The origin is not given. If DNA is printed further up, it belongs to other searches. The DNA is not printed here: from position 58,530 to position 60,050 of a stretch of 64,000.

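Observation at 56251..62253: Tandem PBP1A paralogs bracketing a GH18 hydrolase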

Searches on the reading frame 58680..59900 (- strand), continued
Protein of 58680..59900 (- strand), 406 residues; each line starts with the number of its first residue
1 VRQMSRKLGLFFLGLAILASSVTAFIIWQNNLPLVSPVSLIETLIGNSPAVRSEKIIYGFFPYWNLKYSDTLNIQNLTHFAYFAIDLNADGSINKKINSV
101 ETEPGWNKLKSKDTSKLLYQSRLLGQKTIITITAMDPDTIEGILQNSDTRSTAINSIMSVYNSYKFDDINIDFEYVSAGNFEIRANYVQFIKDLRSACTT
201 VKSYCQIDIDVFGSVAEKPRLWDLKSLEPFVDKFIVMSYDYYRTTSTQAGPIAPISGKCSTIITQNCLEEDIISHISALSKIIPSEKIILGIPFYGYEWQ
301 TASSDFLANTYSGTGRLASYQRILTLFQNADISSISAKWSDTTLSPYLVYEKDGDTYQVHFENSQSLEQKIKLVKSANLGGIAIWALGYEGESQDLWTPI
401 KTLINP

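Call 29: fold_search(model_id=the predicted structure, library=pdb)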
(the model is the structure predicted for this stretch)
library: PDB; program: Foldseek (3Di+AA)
matches with E <= 10: 1606; with E <= 0.001: 311
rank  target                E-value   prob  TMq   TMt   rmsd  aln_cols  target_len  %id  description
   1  5jh8                  1.2e-21  1.00  0.63  0.79   4.0       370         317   18  Crystal structure of chitinase from Chromobacterium violaceum ATCC 12472 (released 2016-05-25)
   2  4s3k                  1.5e-21  1.00  0.62  0.59   4.4       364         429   17  Crystal structure of the Bacillus megaterium QM B1551 spore cortex-lytic enzyme SleL (released 2015-08-19)
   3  4r5e_A                1.8e-21  1.00  0.66  0.77   4.4       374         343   20  Crystal Structure of Family GH18 Chitinase from Cycas revoluta a Complex with Allosamidin (released 2015-07-15)
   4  4s3j_C                2.0e-21  1.00  0.63  0.60   3.9       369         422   18  Crystal structure of the Bacillus cereus spore cortex-lytic enzyme SleL (released 2015-08-19)
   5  4wiw_A                2.4e-21  1.00  0.66  0.76   4.8       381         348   21  Crystal structure of C-terminal domain of putative chitinase from Desulfitobacterium hafniense DCB-2 (released 2014-10-08)
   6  4mnm                  2.8e-21  1.00  0.66  0.77   4.4       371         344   20  Crystal Structure of GH18 Chitinase (G77W/E119Q mutant) from Cycas revoluta in complex with (GlcNAc)4 (released 2014-09-17)
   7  4wiw_D                4.3e-21  1.00  0.65  0.75   4.7       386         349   21  Crystal structure of C-terminal domain of putative chitinase from Desulfitobacterium hafniense DCB-2 (released 2014-10-08)
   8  4mnl_A                6.4e-21  1.00  0.66  0.77   4.1       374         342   20  Crystal Structure of GH18 Chitinase (G77W/E119Q mutant) from Cycas revoluta in complex with (GlcNAc)4 (released 2014-10-22)
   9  4s3j_A                9.1e-21  1.00  0.62  0.59   4.3       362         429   19  Crystal structure of the Bacillus cereus spore cortex-lytic enzyme SleL (released 2015-08-19)
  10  5y29                  1.5e-20  1.00  0.69  0.74   4.6       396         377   18  Crystal structure of Ostrinia furnacalis Group II chitinase catalytic domain 1 (released 2018-01-17)
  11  4s3j_B                2.1e-20  1.00  0.62  0.59   4.1       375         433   18  Crystal structure of the Bacillus cereus spore cortex-lytic enzyme SleL (released 2015-08-19)
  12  4mnj                  2.9e-20  1.00  0.65  0.76   4.2       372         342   20  Crystal Structure of GH18 Chitinase from Cycad, Cycas revoluta (released 2014-10-22)
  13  6ldu                  3.1e-20  1.00  0.64  0.67   5.4       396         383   20  Crystal structure of CeCht1, a nematode I family chitinase from C. elegans (released 2021-05-26)
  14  6jm8_A                3.3e-20  1.00  0.68  0.73   4.5       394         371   18  Crystal structure of Ostrinia furnacalis Group IV chitinase (released 2020-03-11)
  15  3wij_A                3.7e-20  1.00  0.66  0.77   4.2       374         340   19  Crystal structure of a plant class V chitinase mutant from Cycas revoluta in complex with (GlcNAc)3 (released 2014-09-17)
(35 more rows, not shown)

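Call 45: search_protein_families(library=pfam, proteins=[L063:5902-7572:-, L025:6360-7712:-, L025:5643-6323:+], max_evalue=0.01)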
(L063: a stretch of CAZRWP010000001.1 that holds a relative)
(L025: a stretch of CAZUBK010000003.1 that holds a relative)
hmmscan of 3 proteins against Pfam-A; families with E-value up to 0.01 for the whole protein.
L063:5902-7572:- (556 aa): 3 families
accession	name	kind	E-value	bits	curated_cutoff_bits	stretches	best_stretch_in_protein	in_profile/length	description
PF03023.19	MurJ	-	2.2e-71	241.3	27.4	1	59-490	10-442/451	Lipid II flippase MurJ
PF13440.11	Polysacc_synt_3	-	5.3e-08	32.9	23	1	151-354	85-285/293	Polysaccharide biosynthesis protein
PF01554.23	MatE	-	4.9e-06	26.8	24.9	1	60-191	28-156/161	MatE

L025:6360-7712:- (450 aa): 1 family
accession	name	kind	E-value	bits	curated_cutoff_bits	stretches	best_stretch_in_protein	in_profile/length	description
PF10518.14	TAT_signal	-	0.00021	21.5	22.7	1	21-37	2-18/21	TAT (twin-arginine translocation) pathway signal sequence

L025:5643-6323:+ (226 aa): 0 families

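Call 48: search_protein_families(library=pfam, proteins=[L020:1983-4445:-, L053:2157-2753:-, L046:4779-5495:-, L053:3397-4191:-, L031:4853-5629:-, L045:2599-3207:-, L057:11771-12589:-, L013:12037-14085:-, L003:5029-5763:-, L065:15042-16868:+], max_evalue=0.001)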
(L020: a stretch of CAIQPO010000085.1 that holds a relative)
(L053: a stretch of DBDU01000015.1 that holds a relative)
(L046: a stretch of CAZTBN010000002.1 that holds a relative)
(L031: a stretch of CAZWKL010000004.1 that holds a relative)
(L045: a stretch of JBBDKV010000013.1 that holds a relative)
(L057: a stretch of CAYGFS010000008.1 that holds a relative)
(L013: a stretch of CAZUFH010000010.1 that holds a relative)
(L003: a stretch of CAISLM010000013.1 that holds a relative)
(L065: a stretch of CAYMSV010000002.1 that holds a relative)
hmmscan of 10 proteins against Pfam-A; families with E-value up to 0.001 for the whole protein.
L020:1983-4445:- (820 aa): 3 families
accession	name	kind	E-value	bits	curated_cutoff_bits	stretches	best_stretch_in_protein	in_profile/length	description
PF02867.20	Ribonuc_red_lgC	-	1.3e-125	420.5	23.9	1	133-606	1-523/523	Ribonucleotide reductase, barrel domain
PF00317.26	Ribonuc_red_lgN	-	2.9e-23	82.1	28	1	49-129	4-77/77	Ribonucleotide reductase, all-alpha domain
PF12637.14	TSCPD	-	2e-11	44.5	22.8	1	661-762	2-88/88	TSCPD domain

L053:2157-2753:- (198 aa): 2 families
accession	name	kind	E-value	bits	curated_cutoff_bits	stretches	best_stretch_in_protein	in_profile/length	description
PF03477.21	ATP-cone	-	2e-21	76.8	25.8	1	97-182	2-86/88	ATP cone domain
PF22811.2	Zn_ribbon_NrdR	-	3.4e-15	56.1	27.2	1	48-89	1-42/42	Transcriptional repressor NrdR-like, N-terminal domain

L046:4779-5495:- (238 aa): 3 families
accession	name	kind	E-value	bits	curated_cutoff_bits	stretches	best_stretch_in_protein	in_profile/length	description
PF13238.12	AAA_18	-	2.2e-11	44.7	29.4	1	42-166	1-118/128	AAA domain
PF13207.12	AAA_17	-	6.1e-09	36.7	27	1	45-139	1-92/136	AAA domain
PF13189.12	Cytidylate_kin2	-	6.4e-08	33.4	28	1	41-220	1-174/176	Cytidylate kinase-like family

L053:3397-4191:- (264 aa): 1 family
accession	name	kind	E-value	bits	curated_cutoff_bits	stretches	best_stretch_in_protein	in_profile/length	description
PF02517.21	Rce1-like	-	2.4e-08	34.6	22.4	1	157-256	4-91/93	Type II CAAX prenyl endopeptidase Rce1-like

L031:4853-5629:- (258 aa): 0 families

L045:2599-3207:- (202 aa): 1 family
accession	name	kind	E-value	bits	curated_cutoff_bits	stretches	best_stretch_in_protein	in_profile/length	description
PF18915.5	DUF5667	-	0.00015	22.5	27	1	70-143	2-76/99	Domain of unknown function (DUF5667)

L057:11771-12589:- (272 aa): 3 families
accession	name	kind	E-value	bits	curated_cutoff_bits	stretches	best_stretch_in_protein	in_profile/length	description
PF02224.24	Cytidylate_kin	-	2.1e-61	207.7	26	1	48-269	1-210/211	Cytidylate kinase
PF13189.12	Cytidylate_kin2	-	0.0001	23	28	0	48-84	2-38/176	Cytidylate kinase-like family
PF13207.12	AAA_17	-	0.00044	21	27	0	52-84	2-34/136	AAA domain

L013:12037-14085:- (682 aa): 4 families
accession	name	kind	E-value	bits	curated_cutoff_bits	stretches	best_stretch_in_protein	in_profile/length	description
PF02826.25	2-Hacid_dh_C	-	6.4e-60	202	25.1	1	464-641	1-178/178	D-isomer specific 2-hydroxyacid dehydrogenase, NAD binding domain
PF00294.29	PfkB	-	1.5e-45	156.3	25.8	1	44-304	27-297/302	pfkB family carbohydrate kinase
PF00389.36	2-Hacid_dh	-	8e-30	103.7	24.6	1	369-673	10-134/134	D-isomer specific 2-hydroxyacid dehydrogenase, catalytic domain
PF03446.21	NAD_binding_2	-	1.6e-06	28.7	21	1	504-610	2-112/161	NAD binding domain of 6-phosphogluconate dehydrogenase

L003:5029-5763:- (244 aa): 1 family
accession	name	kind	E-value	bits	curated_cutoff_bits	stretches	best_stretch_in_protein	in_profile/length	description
PF02517.21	Rce1-like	-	3.7e-09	37.2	22.4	1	143-240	7-92/93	Type II CAAX prenyl endopeptidase Rce1-like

L065:15042-16868:+ (608 aa): 6 families
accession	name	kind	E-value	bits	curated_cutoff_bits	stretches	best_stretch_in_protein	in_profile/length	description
PF00009.33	GTP_EFTU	-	2.2e-54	184.3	26.5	1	6-179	2-187/188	Elongation factor Tu GTP binding domain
PF06421.17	LepA_C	-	4.2e-45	152.7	29.7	1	501-606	1-106/107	GTP-binding protein LepA C-terminus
PF00679.30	EFG_C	-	1.1e-21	77.1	27.9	1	413-498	2-87/89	Elongation factor G C-terminus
PF01926.29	MMR_HSR1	-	3.5e-05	24.3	21.9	1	48-130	25-113/113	50S ribosome-binding GTPase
PF03144.31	GTP_EFTU_D2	-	0.00017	22.4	30.3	1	219-288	1-73/73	Elongation factor Tu domain 2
PF14492.12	EFG_III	-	0.00085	19.8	27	0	305-378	2-72/75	Elongation Factor G, domain III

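Call 69: search_protein_representatives(alignment_id=A1)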
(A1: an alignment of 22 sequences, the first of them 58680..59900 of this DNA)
Query: 22 sequences, 405 profile positions. Proteins with E-value up to 0.001 (for the whole library): 11056; up to 1e-10: 4874; up to 1e-30: 814. The best 150 are listed.
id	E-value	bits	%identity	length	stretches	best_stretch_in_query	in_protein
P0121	5.0e-163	559.3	-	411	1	3-401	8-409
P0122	1.0e-121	423.3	-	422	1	8-402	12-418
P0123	4.0e-110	385.1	-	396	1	5-401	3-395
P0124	1.0e-106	373.9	-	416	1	5-401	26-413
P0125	7.8e-100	351.2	-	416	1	26-401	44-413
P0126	1.8e-99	350.0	-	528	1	5-400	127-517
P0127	1.2e-97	344.0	-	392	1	49-403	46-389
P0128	1.6e-97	343.6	-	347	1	53-391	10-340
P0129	4.3e-97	342.2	-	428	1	7-400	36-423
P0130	1.6e-94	333.7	-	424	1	3-401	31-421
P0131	2.5e-93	329.8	-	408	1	7-400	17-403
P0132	2.9e-93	329.6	-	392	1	8-400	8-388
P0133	3.0e-93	329.5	-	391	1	19-401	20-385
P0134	5.7e-93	328.6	-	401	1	13-403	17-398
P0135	2.7e-92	326.4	-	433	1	6-401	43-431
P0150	1.2e-85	304.5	-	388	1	33-401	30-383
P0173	2.0e-79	284.0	-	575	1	5-402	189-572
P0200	2.7e-71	257.3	-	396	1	6-402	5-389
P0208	1.6e-69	251.4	-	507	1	45-401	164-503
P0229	1.9e-64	234.7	-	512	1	49-400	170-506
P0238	9.2e-63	229.1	-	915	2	101-400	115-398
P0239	1.4e-62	228.5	-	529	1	46-400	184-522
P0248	3.7e-60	220.6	-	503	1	46-401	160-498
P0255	1.6e-58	215.2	-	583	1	54-402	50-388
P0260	1.8e-57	211.7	-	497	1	54-398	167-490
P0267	2.0e-56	208.3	-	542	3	91-300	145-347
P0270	4.3e-56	207.2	-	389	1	48-398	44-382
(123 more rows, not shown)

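Call 70: list_cluster_members(proteins=[P0126, P0150, P0173, P0200, P0229, P0238, P0255, P0260, P0267, P0270])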
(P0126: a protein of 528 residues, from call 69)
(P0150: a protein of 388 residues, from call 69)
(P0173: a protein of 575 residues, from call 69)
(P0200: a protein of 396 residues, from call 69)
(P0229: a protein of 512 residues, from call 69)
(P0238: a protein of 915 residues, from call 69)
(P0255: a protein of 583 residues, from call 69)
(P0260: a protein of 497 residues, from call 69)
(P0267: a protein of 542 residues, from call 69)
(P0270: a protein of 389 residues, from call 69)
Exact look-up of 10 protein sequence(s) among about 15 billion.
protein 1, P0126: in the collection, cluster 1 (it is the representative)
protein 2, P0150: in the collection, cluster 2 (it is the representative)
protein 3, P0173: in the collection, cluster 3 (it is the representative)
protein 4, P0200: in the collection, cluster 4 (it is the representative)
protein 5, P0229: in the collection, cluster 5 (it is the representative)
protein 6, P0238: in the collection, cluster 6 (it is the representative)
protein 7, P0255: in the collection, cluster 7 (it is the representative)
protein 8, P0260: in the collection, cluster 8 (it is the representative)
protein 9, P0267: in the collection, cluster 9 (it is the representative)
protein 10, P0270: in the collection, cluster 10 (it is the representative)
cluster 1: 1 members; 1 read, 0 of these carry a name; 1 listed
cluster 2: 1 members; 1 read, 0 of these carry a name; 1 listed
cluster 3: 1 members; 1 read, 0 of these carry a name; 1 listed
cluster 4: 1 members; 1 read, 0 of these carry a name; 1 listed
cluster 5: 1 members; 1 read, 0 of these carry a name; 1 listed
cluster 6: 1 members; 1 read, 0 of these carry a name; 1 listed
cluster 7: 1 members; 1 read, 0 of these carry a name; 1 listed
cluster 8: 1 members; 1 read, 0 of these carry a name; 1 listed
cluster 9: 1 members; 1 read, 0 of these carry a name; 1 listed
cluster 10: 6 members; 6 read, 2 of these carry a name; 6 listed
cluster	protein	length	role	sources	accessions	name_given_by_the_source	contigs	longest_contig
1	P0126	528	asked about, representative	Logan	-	-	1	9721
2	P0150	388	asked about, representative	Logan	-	-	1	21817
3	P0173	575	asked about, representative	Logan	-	-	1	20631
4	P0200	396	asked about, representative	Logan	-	-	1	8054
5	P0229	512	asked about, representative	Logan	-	-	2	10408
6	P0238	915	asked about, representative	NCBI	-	-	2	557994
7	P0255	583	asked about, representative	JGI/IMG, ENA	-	-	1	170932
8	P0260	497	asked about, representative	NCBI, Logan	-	-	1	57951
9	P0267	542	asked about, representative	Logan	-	-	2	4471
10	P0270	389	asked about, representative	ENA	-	-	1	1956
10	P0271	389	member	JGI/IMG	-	spore germination protein YaaH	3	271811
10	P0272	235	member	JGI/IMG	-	spore germination protein YaaH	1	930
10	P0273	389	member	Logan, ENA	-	-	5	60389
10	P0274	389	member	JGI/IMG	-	-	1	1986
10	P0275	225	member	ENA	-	-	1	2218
